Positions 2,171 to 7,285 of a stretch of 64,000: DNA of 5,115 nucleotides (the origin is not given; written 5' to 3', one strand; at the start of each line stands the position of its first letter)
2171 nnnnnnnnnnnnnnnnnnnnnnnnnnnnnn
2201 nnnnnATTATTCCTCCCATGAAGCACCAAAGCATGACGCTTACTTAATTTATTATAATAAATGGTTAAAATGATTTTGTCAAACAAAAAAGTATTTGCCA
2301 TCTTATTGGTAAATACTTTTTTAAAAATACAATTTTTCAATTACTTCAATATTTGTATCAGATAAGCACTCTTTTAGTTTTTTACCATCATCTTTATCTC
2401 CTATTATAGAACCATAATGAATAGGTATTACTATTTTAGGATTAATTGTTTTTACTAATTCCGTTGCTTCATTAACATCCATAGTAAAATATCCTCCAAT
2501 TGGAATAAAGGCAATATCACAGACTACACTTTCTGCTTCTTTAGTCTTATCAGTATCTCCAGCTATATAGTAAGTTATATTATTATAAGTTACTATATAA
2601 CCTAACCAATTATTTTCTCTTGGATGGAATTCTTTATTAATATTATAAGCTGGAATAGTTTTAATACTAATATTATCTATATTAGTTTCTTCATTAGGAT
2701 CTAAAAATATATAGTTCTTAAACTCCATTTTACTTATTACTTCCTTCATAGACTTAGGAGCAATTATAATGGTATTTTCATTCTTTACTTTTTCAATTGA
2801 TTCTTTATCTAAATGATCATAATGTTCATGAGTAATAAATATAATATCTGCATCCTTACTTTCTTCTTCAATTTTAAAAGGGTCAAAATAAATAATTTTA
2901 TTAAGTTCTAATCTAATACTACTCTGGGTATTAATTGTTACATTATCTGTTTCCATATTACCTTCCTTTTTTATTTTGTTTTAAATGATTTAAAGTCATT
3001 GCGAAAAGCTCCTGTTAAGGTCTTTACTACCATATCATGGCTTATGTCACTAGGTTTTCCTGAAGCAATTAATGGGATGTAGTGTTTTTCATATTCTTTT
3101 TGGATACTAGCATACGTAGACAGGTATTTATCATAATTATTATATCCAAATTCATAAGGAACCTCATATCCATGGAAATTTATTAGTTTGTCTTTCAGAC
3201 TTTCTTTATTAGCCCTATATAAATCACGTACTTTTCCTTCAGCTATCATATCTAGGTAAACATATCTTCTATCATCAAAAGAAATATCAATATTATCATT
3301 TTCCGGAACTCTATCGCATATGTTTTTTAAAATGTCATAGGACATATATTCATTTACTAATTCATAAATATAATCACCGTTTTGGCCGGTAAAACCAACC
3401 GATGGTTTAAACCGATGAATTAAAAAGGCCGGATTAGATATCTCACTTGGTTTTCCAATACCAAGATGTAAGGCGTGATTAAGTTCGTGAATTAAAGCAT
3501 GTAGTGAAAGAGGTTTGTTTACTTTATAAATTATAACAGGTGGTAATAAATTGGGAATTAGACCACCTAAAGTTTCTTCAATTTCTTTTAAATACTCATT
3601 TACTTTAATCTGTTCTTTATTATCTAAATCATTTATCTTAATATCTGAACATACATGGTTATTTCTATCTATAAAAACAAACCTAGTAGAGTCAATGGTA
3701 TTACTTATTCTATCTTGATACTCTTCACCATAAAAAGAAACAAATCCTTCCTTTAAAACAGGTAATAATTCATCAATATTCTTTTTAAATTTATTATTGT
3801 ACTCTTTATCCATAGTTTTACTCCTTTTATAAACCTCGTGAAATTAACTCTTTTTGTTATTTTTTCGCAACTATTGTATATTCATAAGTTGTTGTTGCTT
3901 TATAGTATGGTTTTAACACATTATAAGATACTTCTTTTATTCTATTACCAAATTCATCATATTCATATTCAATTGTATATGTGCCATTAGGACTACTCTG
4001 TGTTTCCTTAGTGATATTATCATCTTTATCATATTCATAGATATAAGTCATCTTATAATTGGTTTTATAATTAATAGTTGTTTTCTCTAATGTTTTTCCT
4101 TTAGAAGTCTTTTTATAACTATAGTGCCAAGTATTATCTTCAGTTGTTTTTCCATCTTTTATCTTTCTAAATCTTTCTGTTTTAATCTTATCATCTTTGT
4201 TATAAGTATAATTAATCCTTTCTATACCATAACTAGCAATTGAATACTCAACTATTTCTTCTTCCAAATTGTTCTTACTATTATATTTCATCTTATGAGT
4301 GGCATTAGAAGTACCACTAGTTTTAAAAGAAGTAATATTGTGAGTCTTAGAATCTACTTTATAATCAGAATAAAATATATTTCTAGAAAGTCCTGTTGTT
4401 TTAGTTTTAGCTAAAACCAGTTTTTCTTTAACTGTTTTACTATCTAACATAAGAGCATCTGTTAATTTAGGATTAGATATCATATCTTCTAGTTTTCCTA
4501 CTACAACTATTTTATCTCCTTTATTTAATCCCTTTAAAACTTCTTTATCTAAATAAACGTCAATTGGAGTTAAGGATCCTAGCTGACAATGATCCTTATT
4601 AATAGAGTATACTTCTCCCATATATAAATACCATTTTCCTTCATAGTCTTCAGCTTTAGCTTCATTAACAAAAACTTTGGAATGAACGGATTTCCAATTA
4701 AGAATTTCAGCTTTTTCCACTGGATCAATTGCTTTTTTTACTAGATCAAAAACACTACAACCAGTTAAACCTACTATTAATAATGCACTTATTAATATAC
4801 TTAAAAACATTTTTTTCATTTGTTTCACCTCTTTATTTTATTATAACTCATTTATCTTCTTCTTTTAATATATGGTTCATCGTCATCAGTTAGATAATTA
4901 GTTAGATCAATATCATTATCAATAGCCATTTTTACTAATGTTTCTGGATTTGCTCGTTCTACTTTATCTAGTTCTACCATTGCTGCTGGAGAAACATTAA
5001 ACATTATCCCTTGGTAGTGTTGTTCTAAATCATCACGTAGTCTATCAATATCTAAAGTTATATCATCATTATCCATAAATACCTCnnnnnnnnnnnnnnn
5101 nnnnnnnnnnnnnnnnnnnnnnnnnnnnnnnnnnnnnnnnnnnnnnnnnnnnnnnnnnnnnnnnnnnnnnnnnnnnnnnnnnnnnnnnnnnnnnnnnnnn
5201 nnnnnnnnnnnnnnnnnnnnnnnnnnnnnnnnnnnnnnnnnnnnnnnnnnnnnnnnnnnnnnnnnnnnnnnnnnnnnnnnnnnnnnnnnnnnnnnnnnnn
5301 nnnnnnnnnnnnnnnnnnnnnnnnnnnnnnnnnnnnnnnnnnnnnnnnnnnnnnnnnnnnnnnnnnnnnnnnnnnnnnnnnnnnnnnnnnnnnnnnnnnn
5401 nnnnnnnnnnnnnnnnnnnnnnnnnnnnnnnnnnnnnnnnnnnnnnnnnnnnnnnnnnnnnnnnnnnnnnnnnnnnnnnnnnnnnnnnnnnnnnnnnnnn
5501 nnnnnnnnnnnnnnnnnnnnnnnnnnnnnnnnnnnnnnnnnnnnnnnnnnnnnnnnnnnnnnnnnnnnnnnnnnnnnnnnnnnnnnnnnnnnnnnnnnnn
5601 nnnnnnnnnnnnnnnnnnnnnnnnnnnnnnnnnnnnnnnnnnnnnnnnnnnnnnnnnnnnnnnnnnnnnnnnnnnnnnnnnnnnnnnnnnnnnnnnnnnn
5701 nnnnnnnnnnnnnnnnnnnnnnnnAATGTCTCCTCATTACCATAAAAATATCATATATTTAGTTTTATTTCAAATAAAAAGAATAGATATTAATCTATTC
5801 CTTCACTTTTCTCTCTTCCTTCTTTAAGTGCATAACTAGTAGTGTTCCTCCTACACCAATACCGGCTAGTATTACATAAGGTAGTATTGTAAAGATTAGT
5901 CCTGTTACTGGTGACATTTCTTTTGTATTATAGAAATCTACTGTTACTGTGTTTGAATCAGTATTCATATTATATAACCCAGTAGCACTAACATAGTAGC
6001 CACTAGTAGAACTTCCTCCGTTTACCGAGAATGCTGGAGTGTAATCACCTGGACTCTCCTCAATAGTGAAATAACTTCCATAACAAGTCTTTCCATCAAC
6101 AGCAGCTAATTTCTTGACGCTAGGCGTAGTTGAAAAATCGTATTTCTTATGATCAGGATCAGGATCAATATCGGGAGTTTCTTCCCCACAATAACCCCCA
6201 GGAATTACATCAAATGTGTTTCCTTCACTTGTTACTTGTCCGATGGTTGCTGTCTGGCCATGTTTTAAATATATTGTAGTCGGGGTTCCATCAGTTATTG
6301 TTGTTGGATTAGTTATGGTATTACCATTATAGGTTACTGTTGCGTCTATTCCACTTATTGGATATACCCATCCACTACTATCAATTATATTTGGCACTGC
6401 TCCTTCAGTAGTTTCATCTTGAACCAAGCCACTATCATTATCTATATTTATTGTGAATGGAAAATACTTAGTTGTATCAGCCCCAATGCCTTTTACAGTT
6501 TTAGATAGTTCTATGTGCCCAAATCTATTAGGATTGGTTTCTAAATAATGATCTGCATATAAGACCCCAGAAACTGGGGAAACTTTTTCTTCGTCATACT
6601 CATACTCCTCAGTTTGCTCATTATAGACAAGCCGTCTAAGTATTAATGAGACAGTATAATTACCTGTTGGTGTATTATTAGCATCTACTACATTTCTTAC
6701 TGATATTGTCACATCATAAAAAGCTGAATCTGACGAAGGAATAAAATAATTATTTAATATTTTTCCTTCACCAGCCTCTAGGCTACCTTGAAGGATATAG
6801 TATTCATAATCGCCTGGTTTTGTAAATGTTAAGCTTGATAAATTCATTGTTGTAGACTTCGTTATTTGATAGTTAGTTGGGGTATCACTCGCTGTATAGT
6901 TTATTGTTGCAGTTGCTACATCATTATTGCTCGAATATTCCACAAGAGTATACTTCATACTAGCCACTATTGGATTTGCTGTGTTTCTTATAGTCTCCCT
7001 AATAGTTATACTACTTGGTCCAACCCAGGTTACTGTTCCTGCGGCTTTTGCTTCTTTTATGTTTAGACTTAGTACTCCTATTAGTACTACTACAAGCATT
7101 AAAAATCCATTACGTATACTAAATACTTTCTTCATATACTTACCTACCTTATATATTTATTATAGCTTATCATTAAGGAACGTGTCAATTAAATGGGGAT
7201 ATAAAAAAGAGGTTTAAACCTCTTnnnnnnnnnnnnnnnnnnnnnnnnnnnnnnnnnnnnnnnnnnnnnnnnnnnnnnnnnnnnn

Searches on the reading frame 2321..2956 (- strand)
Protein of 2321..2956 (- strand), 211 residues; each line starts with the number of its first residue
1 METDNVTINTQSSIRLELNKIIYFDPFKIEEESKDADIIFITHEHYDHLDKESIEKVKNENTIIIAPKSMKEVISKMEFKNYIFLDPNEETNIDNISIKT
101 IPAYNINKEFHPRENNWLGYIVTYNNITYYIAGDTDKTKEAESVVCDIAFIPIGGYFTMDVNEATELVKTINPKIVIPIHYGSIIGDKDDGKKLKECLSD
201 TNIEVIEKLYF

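Call 24: search_protein_families(library=pfam, proteins=[window:2321-2956:-], max_evalue=0.001)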
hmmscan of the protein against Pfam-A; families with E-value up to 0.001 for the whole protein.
window:2321-2956:- (211 aa): 2 families
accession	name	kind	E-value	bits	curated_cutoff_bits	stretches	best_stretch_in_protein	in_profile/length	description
PF13483.12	Lactamase_B_3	-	7.3e-23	81.7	24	1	19-180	16-160/160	Beta-lactamase superfamily domain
PF12706.13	Lactamase_B_2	-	5e-20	72.4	27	1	6-181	3-200/200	Beta-lactamase superfamily domain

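Call 55: find_encoding_contigs(protein=window:2321-2956:-, flank=10000, max_places=2)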
Protein window:2321-2956:- (211 aa): 5 contigs read that carry it; 2 places shown.
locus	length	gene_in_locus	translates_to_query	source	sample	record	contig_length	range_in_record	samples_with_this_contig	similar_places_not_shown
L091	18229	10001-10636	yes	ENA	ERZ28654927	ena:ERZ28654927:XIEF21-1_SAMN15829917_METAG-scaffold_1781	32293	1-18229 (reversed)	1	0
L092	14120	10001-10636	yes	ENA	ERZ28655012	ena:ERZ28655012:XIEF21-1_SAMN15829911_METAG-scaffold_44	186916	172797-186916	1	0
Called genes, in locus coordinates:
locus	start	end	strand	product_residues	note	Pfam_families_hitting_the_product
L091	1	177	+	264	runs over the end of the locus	PF00528:BPD_transp_1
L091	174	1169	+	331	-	PF02030:Lipoprotein_8, PF01547:SBP_bac_1, PF13531:SBP_bac_11, PF13416:SBP_bac_8, PF13343:SBP_bac_6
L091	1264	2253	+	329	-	PF02729:OTCace_N, PF00185:OTCace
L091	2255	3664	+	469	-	PF00324:AA_permease, PF13520:AA_permease_2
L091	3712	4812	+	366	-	PF04371:PAD_porph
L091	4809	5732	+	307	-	PF00696:AA_kinase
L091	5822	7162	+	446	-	PF24547:DUF7601 (weak)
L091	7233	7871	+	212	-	PF06541:ABC_trans_CmpB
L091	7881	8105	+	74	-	-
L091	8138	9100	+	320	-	-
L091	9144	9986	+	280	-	-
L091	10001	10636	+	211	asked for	PF12706:Lactamase_B_2, PF13483:Lactamase_B_3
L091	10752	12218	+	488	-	PF17802:SpaA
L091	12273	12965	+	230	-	PF04203:Sortase (weak)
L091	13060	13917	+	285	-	PF00350:Dynamin_N (faint), PF03193:RsgA_GTPase, PF02421:FeoB_N, PF01926:MMR_HSR1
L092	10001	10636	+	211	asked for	PF12706:Lactamase_B_2, PF13483:Lactamase_B_3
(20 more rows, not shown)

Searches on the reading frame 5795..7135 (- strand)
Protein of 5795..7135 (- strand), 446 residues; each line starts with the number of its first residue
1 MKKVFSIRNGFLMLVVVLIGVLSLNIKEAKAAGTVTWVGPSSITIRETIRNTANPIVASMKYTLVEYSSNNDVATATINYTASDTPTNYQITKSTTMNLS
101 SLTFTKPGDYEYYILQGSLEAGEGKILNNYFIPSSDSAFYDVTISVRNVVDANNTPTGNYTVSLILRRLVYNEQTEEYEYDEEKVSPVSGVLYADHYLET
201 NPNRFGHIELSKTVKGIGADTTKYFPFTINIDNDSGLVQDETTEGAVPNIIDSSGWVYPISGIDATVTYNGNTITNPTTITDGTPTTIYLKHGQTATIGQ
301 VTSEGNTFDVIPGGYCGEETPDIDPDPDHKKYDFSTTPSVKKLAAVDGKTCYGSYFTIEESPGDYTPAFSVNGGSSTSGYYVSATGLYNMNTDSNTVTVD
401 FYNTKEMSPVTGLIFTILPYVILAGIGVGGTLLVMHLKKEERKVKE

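Call 24: search_protein_families(library=pfam, proteins=[window:5795-7135:-], max_evalue=0.001)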
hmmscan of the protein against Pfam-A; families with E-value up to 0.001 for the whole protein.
window:5795-7135:- (446 aa): 1 family
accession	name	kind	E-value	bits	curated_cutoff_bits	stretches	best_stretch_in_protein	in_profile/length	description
PF24547.1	DUF7601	-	1.8e-05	25.7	27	1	207-302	2-72/116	Domain of unknown function (DUF7601)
